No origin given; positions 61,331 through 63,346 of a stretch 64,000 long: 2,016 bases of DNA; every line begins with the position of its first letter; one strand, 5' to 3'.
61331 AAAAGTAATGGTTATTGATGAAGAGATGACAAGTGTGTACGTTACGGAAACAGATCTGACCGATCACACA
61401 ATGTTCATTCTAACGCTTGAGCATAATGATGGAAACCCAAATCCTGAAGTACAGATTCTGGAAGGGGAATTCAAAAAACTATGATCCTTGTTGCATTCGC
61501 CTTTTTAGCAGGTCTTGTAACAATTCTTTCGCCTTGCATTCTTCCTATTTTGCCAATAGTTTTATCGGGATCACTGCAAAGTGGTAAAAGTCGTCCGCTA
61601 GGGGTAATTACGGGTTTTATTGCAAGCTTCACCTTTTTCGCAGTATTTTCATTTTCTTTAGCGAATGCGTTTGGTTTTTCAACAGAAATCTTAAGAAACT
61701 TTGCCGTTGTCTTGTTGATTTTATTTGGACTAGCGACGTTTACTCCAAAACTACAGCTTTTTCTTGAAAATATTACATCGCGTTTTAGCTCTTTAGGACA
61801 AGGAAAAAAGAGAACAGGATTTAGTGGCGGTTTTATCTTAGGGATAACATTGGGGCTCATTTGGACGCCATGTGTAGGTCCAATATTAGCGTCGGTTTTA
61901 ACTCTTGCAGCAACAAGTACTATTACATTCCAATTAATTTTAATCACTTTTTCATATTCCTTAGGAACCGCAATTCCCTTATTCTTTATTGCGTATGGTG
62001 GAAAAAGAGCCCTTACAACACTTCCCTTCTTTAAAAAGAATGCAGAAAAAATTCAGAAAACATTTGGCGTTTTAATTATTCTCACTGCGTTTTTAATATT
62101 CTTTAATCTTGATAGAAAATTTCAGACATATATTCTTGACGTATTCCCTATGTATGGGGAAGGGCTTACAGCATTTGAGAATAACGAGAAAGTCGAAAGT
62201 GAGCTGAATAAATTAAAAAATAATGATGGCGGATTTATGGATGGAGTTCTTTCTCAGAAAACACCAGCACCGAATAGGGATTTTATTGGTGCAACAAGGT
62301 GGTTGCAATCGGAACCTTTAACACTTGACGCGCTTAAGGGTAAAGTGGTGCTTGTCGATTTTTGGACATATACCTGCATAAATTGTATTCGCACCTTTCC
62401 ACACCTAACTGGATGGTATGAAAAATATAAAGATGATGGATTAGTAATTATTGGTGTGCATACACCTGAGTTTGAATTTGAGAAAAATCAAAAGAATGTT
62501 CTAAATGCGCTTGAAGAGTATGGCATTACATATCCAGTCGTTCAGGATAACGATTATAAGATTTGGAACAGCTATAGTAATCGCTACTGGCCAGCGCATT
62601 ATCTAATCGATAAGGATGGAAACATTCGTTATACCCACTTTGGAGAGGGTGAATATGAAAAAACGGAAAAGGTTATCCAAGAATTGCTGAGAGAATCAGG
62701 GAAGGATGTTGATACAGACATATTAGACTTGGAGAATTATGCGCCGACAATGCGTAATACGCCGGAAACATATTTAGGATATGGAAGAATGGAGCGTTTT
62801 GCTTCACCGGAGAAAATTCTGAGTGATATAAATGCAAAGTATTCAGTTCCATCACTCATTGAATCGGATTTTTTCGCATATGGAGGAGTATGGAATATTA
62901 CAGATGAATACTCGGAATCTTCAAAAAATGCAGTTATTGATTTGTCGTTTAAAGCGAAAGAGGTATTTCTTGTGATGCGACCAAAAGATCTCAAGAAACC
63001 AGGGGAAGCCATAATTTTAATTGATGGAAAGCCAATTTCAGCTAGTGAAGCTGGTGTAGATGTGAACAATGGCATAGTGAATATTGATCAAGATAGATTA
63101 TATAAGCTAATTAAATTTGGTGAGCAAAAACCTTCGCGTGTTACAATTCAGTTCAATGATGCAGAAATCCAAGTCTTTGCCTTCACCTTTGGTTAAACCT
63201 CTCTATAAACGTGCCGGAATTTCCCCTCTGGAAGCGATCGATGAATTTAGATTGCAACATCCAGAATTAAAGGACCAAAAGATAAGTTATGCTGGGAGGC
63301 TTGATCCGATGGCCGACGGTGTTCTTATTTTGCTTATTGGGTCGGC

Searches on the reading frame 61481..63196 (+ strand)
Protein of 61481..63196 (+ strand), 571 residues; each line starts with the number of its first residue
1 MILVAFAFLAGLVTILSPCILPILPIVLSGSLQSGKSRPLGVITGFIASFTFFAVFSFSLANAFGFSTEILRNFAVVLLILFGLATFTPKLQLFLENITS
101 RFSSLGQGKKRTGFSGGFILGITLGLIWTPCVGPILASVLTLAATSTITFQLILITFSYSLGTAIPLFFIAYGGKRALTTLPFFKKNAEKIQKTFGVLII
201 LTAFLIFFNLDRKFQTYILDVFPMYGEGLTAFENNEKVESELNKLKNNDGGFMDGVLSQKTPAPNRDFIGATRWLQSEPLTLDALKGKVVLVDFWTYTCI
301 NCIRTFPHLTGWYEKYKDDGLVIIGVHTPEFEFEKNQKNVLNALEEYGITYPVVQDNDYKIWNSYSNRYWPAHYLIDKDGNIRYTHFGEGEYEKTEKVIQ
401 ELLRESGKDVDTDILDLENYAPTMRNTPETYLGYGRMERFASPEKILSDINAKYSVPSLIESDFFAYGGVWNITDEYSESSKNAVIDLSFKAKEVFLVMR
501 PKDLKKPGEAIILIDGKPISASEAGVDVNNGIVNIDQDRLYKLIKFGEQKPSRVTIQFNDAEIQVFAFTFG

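Call 99: search_protein_families(library=pfam, proteins=[window:61481-63196:+], max_evalue=0.00001)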
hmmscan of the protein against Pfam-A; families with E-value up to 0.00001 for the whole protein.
window:61481-63196:+ (571 aa): 6 families
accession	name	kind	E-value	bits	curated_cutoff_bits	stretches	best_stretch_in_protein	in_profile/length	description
PF17991.7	Thioredoxin_10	-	2.7e-32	112.7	27.1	1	427-571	1-142/142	Thioredoxin like C-terminal domain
PF02683.22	DsbD_TM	-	5.3e-15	55.8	27.1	1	3-206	4-214/219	Cytochrome C biogenesis protein transmembrane domain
PF00578.27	AhpC-TSA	-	5.6e-15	55.8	26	1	276-384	14-123/124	AhpC/TSA family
PF13905.12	Thioredoxin_8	-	6.8e-14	52.4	27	1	287-382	1-94/94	Thioredoxin-like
PF08534.16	Redoxin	-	1.2e-13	51.5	26.6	1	277-397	18-142/148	Redoxin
PF13386.12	DsbD_2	-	1.2e-08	35.6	24.9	1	7-203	2-197/199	Cytochrome C biogenesis protein transmembrane region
